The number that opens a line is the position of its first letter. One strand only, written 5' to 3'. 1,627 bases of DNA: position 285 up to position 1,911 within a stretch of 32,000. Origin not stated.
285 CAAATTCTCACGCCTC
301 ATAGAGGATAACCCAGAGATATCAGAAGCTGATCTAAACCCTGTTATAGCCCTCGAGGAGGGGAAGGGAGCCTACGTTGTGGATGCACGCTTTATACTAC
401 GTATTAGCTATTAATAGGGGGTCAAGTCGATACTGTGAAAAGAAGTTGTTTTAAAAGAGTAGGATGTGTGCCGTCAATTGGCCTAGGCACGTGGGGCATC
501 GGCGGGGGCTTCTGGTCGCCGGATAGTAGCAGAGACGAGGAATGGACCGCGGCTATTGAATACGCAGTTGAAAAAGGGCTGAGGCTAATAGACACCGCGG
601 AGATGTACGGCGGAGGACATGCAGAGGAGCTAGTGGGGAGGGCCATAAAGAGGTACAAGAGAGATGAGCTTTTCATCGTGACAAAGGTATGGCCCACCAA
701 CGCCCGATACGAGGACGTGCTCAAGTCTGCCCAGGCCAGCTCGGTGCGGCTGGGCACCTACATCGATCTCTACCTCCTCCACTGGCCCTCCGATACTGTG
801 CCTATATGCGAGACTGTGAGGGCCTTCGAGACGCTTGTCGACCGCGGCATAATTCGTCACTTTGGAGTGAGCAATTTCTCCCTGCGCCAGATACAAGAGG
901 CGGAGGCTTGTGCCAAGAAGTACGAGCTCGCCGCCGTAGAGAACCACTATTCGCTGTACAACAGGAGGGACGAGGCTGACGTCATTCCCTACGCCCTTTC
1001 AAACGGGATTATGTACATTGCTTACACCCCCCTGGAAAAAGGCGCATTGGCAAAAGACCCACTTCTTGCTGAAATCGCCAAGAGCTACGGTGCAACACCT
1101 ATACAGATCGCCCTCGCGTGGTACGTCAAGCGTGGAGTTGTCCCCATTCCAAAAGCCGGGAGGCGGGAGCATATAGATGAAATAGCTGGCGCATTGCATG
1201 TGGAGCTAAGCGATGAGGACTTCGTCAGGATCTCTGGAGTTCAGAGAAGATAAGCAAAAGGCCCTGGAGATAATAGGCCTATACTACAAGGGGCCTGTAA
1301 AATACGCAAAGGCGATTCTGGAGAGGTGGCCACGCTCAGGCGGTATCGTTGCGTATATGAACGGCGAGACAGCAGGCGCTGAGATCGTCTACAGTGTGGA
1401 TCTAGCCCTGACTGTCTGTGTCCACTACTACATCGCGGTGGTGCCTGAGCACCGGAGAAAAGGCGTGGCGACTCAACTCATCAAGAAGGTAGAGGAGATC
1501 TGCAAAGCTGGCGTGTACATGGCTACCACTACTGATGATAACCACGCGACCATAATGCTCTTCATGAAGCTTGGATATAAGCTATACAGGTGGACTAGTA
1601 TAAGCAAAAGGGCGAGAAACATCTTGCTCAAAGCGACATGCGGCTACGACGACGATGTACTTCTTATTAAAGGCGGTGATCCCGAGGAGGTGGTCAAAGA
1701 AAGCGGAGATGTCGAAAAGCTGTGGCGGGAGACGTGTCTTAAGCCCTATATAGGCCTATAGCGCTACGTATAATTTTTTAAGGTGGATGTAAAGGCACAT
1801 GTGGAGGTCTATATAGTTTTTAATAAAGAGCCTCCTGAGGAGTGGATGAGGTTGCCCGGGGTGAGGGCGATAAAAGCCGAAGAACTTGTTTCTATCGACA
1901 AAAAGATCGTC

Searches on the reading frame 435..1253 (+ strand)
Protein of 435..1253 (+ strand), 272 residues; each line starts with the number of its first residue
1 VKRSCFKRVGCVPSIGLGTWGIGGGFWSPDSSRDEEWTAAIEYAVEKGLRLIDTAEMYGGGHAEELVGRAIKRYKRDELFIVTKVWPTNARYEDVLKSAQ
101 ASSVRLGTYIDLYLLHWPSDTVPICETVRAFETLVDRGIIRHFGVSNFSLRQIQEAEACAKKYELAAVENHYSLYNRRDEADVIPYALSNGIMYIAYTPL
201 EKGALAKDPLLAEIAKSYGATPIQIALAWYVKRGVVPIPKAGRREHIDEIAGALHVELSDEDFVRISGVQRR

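Call 75: search_protein_families(library=pfam, proteins=[window:435-1253:+], max_evalue=0.01)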
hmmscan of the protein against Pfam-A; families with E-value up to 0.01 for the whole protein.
window:435-1253:+ (272 aa): 2 families
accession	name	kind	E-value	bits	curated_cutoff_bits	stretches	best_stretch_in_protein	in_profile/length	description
PF00248.27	Aldo_ket_red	-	6e-70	236.1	24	1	15-268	2-288/291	Aldo/keto reductase family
PF15172.11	Prolactin_RP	-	0.0076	16.3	27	0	225-245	14-34/45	Prolactin-releasing peptide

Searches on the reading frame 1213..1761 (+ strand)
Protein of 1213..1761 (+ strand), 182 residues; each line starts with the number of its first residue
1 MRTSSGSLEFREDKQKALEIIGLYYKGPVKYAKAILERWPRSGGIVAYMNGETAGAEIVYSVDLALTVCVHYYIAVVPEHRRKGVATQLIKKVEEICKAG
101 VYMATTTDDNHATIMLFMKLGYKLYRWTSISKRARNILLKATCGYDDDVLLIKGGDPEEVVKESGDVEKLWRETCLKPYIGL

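Call 42: search_protein_families(library=pfam, proteins=[window:1213-1761:+])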
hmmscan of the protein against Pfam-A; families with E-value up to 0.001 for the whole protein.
window:1213-1761:+ (182 aa): 5 families
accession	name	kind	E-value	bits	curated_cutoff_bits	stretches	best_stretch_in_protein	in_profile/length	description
PF00583.31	Acetyltransf_1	-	6.6e-13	49.4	20.7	1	34-122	23-116/116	Acetyltransferase (GNAT) family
PF13508.13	Acetyltransf_7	-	3e-10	40.8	27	1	45-123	6-83/84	Acetyltransferase (GNAT) domain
PF08445.16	FR47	-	2.4e-06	27.9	22.1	1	72-126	25-81/86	FR47-like protein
PF13527.13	Acetyltransf_9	-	0.00021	21.8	25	1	44-99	43-103/127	Acetyltransferase (GNAT) domain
PF13673.13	Acetyltransf_10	-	0.00021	21.7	23.6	1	46-123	35-108/128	Acetyltransferase (GNAT) domain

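Call 53: find_homologous_proteins(query=window:1213-1761:+)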
Query window:1213-1761:+ (182 aa): 30 proteins with E <= 0.001 among 112 candidates.
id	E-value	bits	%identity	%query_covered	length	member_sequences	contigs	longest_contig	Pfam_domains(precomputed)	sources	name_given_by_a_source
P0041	3.0e-117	407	100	100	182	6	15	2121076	PF13508.14,PF08445.17,PF00583.32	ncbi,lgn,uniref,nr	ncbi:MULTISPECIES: GNAT family N-acetyltransferase [Pyrobaculum]|uniref:GCN5-related N-acetyltransfe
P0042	3.6e-100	351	85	100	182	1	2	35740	PF13673.14,PF13508.14,PF08445.17,PF00583.32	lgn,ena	-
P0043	9.3e-78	278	68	100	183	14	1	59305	PF13508.14,PF08445.17,PF00583.32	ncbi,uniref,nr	ncbi:GNAT family N-acetyltransferase [Pyrobaculum aerophilum]|uniref:GNAT family N-acetyltransferase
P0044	1.8e-77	277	69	96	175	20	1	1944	PF13508.14,PF08445.17,PF00583.32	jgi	jgi:L-amino acid N-acyltransferase YncA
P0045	1.8e-75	271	68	95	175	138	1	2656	PF13508.14,PF08445.17,PF00583.32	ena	-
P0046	2.0e-75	271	68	95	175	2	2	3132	PF13508.14,PF08445.17,PF00583.32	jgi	jgi:L-amino acid N-acyltransferase YncA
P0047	3.7e-75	270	66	96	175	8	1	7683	PF13508.14,PF08445.17,PF00583.32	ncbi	-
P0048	2.9e-74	267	67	96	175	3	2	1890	PF13508.14,PF00583.32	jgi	jgi:L-amino acid N-acyltransferase YncA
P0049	5.8e-74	266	65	96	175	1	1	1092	PF13508.14,PF08445.17,PF00583.32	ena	-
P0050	9.9e-73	262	66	95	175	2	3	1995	PF13508.14,PF00583.32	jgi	jgi:L-amino acid N-acyltransferase YncA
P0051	1.3e-72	261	66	95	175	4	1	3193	PF13508.14,PF00583.32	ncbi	-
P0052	1.9e-72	261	66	96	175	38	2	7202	PF13508.14,PF00583.32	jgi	jgi:L-amino acid N-acyltransferase YncA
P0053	2.9e-72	260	66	96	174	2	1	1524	PF13508.14,PF08445.17,PF00583.32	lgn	-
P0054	3.3e-72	260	66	95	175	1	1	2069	PF13508.14,PF00583.32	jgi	jgi:L-amino acid N-acyltransferase YncA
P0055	3.0e-71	257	63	96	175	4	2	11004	PF13508.14,PF00583.32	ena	-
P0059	2.3e-67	244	61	99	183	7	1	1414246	PF13508.14,PF08445.17,PF00583.32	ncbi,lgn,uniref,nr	ncbi:GNAT family N-acetyltransferase [Pyrobaculum sp. 3827-6]|uniref:GNAT family N-acetyltransferase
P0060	5.4e-67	243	59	96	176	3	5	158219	PF13673.14,PF13508.14,PF00583.32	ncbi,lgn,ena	ncbi:MAG: GNAT family N-acetyltransferase [Pyrobaculum sp.]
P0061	8.9e-65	236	58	96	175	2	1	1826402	PF13508.14,PF08445.17,PF00583.32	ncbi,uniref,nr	ncbi:GCN5-related N-acetyltransferase [Pyrobaculum islandicum DSM 4184]|uniref:GCN5-related N-acetyl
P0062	5.7e-64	233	59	96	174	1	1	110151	PF13508.14,PF00583.32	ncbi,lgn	ncbi:MAG: GNAT family N-acetyltransferase [Pyrobaculum sp.]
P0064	1.9e-58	215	53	96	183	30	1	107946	PF13508.14,PF08445.17,PF00583.32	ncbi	ncbi:MAG: GNAT family N-acetyltransferase [Pyrobaculum sp.]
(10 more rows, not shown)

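Call 54: find_encoding_contigs(protein=P0061, flank=10000, max_places=1)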
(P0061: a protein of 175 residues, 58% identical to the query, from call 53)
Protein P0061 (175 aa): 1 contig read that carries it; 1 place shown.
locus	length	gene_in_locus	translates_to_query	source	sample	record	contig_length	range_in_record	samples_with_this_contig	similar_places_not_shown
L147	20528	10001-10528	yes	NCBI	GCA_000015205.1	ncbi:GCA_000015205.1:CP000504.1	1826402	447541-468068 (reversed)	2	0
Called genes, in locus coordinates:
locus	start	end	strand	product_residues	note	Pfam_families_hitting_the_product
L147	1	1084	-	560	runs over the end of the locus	PF00118:Cpn60_TCP1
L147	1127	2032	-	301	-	PF02775:TPP_enzyme_C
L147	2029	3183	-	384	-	PF01855:POR_N, PF17147:PFOR_II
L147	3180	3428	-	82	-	PF25160:LdpA_Fe-S-bd (faint), PF00037:Fer4 (weak), PF13237:Fer4_10 (weak), PF14697:Fer4_21, PF12838:Fer4_7, PF13187:Fer4_9, PF12837:Fer4_6 (weak), PF00037:Fer4, +4 more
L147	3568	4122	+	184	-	PF01558:POR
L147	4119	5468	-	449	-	PF03721:UDPG_MGDP_dh_N, PF00984:UDPG_MGDP_dh, PF03720:UDPG_MGDP_dh_C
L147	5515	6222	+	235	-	PF23023:Anti-Pycsar_Apyc1, PF12706:Lactamase_B_2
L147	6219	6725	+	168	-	PF04019:DUF359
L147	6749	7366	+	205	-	PF13462:Thioredoxin_4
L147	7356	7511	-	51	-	-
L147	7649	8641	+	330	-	PF26356:Pelota_N, PF03465:eRF1_3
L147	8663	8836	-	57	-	-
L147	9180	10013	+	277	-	PF00248:Aldo_ket_red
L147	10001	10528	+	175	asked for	PF00583:Acetyltransf_1, PF13508:Acetyltransf_7, PF08445:FR47 (faint)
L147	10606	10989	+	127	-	-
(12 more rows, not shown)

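Call 55: find_encoding_contigs(protein=P0043, flank=10000, max_places=1)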
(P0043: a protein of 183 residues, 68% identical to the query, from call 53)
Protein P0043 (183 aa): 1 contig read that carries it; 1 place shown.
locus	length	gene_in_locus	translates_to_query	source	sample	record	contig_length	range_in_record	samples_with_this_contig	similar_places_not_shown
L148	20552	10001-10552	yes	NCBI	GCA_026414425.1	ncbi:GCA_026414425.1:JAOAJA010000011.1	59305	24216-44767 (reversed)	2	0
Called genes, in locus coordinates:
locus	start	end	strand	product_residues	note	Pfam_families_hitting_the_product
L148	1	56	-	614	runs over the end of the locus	PF05833:NFACT_N, PF05670:NFACT-R_1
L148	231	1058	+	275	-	PF01261:AP_endonuc_2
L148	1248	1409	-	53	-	PF01020:Ribosomal_L40e (weak)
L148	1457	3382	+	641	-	-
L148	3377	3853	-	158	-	PF00025:Arf (weak), PF00071:Ras, PF01926:MMR_HSR1 (weak), PF02421:FeoB_N, PF10662:PduV-EutP (faint)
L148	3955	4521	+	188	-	PF00924:MS_channel_2nd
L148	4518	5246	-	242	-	-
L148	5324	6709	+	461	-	PF02629:CoA_binding, PF13380:CoA_binding_2, PF13607:Succ_CoA_lig, PF19045:Ligase_CoA_2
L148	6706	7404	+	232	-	PF13549:ATP-grasp_5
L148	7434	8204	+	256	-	PF00248:Aldo_ket_red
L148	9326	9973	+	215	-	PF07775:PaRep2b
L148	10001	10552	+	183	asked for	PF00583:Acetyltransf_1, PF13508:Acetyltransf_7, PF08445:FR47 (weak)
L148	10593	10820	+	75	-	-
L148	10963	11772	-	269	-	PF01656:CbiA, PF02374:ArsA_ATPase (faint), PF10609:ParA (weak), PF13614:AAA_31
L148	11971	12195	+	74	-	-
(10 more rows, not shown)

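Call 60: find_encoding_contigs(protein=P0059, flank=10000, max_places=1)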
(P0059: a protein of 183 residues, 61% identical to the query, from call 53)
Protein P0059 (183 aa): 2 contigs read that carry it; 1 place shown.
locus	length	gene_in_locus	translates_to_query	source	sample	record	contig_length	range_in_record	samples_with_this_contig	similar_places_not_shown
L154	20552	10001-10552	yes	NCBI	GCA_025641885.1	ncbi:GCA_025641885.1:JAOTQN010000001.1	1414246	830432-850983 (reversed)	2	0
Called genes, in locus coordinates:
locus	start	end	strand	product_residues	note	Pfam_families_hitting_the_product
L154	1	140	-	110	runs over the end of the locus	-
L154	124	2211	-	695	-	PF01804:Penicil_amidase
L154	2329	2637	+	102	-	-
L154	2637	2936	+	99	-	PF21476:PF0610-like_N, PF23470:Zn_ribbon_PF0610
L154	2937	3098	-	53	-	PF01020:Ribosomal_L40e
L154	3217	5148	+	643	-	-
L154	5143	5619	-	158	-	PF00025:Arf (weak), PF00071:Ras, PF01926:MMR_HSR1 (weak), PF02421:FeoB_N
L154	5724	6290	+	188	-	PF00924:MS_channel_2nd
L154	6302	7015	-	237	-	-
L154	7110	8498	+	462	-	PF02629:CoA_binding, PF13380:CoA_binding_2, PF13607:Succ_CoA_lig, PF19045:Ligase_CoA_2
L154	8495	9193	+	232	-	PF13549:ATP-grasp_5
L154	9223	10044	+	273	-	PF00248:Aldo_ket_red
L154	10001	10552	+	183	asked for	PF00583:Acetyltransf_1, PF13508:Acetyltransf_7, PF08445:FR47 (weak)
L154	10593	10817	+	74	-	-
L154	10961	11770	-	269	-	PF01656:CbiA, PF10609:ParA (weak), PF13481:AAA_25 (weak), PF13614:AAA_31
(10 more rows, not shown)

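Call 63: find_encoding_contigs(protein=P0060, flank=10000, max_places=4)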
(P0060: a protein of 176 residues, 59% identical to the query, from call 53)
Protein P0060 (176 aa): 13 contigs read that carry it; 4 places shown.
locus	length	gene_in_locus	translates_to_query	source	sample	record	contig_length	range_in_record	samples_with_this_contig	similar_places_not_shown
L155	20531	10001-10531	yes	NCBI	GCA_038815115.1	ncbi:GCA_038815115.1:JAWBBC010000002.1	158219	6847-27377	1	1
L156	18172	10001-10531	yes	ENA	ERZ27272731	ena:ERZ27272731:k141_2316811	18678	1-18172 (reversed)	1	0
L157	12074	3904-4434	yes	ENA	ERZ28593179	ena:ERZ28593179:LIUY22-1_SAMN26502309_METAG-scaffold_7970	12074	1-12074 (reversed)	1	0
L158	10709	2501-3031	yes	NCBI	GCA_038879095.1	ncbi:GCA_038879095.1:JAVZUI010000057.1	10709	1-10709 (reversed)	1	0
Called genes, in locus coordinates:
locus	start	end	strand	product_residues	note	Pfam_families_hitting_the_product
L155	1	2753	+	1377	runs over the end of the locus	-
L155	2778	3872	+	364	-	PF04055:Radical_SAM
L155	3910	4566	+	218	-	PF01865:PhoU_div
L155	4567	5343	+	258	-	-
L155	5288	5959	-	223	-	PF13483:Lactamase_B_3, PF12706:Lactamase_B_2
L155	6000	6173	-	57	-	-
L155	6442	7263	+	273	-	PF04055:Radical_SAM, PF20903:SPL (weak)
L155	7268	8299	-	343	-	-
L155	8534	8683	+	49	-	-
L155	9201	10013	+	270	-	PF00248:Aldo_ket_red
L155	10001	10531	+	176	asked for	PF00583:Acetyltransf_1, PF13673:Acetyltransf_10 (weak), PF13508:Acetyltransf_7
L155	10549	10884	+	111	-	-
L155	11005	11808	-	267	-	PF01656:CbiA, PF02374:ArsA_ATPase (weak), PF06564:CBP_BcsQ (faint), PF07015:VirC1 (faint), PF10609:ParA (weak), PF13481:AAA_25 (faint), PF13614:AAA_31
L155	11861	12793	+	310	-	PF14520:HHH_5, PF08423:Rad51, PF06745:ATPase, PF13481:AAA_25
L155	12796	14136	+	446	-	PF00144:Beta-lactamase, PF13969:Pab87_oct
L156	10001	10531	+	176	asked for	PF00583:Acetyltransf_1, PF13673:Acetyltransf_10 (weak), PF13508:Acetyltransf_7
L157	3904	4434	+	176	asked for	PF00583:Acetyltransf_1, PF13673:Acetyltransf_10 (weak), PF13508:Acetyltransf_7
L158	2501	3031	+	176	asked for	PF00583:Acetyltransf_1, PF13673:Acetyltransf_10 (weak), PF13508:Acetyltransf_7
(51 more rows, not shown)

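Call 64: find_encoding_contigs(protein=P0064, flank=10000, max_places=3)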
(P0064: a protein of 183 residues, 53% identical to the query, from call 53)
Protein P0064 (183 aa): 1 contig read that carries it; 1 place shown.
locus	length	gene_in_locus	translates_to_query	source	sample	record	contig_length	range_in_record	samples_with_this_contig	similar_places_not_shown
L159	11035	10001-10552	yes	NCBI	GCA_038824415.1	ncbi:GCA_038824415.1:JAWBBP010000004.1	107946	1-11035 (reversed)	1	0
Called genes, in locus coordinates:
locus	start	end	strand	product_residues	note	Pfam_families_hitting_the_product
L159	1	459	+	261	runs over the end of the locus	PF01048:PNP_UDP_1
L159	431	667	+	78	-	-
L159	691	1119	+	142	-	PF09895:DUF2122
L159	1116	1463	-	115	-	PF00011:HSP20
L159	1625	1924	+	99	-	-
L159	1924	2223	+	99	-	PF21476:PF0610-like_N, PF23470:Zn_ribbon_PF0610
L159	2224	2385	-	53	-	PF01020:Ribosomal_L40e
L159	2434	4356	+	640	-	PF20720:nSTAND3 (weak)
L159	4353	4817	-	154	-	PF00025:Arf (weak), PF00071:Ras (weak), PF01926:MMR_HSR1 (weak), PF02421:FeoB_N (weak), PF10662:PduV-EutP (weak)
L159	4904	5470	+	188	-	PF00924:MS_channel_2nd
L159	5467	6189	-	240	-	-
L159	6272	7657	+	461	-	PF02629:CoA_binding, PF13380:CoA_binding_2, PF13607:Succ_CoA_lig, PF19045:Ligase_CoA_2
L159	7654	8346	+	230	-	PF13549:ATP-grasp_5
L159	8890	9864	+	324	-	-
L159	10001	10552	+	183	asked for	PF00583:Acetyltransf_1, PF13508:Acetyltransf_7, PF08445:FR47 (weak)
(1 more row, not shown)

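Call 65: find_encoding_contigs(protein=P0062, flank=10000, max_places=2)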
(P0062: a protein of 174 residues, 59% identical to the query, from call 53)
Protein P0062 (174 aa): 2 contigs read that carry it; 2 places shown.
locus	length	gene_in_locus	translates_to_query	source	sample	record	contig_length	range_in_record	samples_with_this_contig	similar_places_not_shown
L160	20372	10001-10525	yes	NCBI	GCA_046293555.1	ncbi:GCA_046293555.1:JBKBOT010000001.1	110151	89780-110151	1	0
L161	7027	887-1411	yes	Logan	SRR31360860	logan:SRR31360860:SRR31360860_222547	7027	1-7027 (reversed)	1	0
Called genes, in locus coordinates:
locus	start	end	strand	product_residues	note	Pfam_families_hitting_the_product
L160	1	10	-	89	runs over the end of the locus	-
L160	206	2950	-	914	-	PF01326:PPDK_N, PF00391:PEP-utilizers, PF02896:PEP-utilizers_C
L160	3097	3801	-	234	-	PF17746:SfsA_N, PF03749:SfsA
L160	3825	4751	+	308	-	PF00753:Lactamase_B, PF21221:B_lactamase-like_C (weak)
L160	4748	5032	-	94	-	PF02597:ThiS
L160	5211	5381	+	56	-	PF03911:Sec61_beta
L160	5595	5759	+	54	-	-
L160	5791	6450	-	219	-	-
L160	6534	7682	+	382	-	PF07690:MFS_1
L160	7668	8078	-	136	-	PF00582:Usp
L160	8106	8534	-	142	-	PF00571:CBS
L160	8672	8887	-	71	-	-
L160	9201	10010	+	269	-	PF00248:Aldo_ket_red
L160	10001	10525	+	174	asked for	PF00583:Acetyltransf_1, PF13508:Acetyltransf_7 (weak)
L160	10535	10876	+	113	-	-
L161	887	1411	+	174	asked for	PF00583:Acetyltransf_1, PF13508:Acetyltransf_7 (weak)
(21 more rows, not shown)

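Call 87: find_encoding_contigs(protein=P0042, flank=10000, max_places=2)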
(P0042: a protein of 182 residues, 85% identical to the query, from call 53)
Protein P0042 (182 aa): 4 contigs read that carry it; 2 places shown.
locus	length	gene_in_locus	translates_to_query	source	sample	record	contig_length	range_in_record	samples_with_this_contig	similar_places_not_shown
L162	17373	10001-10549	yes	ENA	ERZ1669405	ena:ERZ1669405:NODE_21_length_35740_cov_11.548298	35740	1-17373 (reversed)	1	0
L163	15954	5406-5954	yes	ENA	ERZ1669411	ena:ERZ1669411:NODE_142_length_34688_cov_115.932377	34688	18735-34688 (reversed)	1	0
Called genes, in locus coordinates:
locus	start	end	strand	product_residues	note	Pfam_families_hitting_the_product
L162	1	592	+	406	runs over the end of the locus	PF03453:MoeA_N, PF00994:MoCF_biosynth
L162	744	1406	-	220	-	PF00156:Pribosyltran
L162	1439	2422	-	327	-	-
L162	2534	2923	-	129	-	-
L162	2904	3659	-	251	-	PF00459:Inositol_P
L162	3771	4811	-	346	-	PF13191:AAA_16 (weak), PF13401:AAA_22 (faint)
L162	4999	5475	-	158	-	PF00025:Arf, PF00071:Ras, PF01926:MMR_HSR1 (weak), PF02421:FeoB_N, PF10662:PduV-EutP (weak)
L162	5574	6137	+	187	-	PF00924:MS_channel_2nd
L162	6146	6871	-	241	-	-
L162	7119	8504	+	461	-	PF02629:CoA_binding, PF13380:CoA_binding_2, PF13607:Succ_CoA_lig, PF19045:Ligase_CoA_2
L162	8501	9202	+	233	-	PF13549:ATP-grasp_5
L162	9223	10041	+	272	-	PF00248:Aldo_ket_red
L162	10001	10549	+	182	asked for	PF00583:Acetyltransf_1, PF13673:Acetyltransf_10 (weak), PF13508:Acetyltransf_7, PF08445:FR47 (weak)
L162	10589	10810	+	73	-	-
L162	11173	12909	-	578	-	PF23545:Zn_ribbon_HMPTM, PF04055:Radical_SAM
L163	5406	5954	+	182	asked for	PF00583:Acetyltransf_1, PF13673:Acetyltransf_10 (weak), PF13508:Acetyltransf_7, PF08445:FR47 (weak)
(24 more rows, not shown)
